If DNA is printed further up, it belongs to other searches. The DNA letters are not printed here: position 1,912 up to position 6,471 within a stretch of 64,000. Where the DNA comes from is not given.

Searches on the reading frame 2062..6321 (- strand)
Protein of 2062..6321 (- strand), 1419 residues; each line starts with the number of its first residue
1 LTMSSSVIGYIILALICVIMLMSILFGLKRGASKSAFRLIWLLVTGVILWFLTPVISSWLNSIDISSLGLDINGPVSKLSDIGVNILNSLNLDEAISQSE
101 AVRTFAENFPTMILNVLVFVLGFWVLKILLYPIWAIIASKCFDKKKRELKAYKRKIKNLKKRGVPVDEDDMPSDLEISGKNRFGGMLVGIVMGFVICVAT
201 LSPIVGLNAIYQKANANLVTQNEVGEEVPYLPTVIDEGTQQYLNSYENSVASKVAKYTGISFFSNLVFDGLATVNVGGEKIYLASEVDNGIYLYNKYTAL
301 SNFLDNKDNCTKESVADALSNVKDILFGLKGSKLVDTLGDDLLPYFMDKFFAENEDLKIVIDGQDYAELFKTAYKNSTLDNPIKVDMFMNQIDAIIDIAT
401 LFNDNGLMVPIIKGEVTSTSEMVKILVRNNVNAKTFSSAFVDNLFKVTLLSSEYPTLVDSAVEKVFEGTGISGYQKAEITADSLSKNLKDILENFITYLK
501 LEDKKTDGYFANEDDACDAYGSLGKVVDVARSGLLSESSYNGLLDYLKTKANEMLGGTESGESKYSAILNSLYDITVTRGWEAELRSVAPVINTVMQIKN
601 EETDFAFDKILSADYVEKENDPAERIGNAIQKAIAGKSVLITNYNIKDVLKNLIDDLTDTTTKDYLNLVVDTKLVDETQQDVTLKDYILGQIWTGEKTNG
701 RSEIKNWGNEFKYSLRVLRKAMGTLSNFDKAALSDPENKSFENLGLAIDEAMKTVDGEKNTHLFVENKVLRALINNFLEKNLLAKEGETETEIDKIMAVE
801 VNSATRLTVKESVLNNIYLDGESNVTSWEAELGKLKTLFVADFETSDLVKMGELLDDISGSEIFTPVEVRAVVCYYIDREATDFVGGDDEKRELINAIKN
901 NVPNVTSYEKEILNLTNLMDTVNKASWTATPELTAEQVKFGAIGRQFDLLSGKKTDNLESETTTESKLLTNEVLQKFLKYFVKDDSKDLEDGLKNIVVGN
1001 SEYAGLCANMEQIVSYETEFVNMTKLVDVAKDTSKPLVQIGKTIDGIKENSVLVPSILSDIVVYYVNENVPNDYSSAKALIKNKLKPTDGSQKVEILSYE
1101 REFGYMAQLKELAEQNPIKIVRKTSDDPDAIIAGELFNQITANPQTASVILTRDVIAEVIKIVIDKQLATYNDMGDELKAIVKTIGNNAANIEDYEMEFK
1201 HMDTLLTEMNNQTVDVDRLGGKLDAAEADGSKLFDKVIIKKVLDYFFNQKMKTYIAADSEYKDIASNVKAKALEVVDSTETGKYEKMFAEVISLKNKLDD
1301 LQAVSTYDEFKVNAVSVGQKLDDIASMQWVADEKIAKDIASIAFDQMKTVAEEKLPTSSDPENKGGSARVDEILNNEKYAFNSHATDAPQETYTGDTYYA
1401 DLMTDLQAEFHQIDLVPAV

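Call 14: search_protein_families(library=pfam, proteins=[window:2062-6321:-], max_evalue=0.001)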
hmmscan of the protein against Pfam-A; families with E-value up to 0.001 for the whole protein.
window:2062-6321:- (1419 aa): 1 family
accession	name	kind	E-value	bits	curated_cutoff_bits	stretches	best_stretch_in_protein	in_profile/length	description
PF02674.22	Colicin_V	-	4.8e-05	23.8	29.3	0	15-66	4-52/144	Colicin V production protein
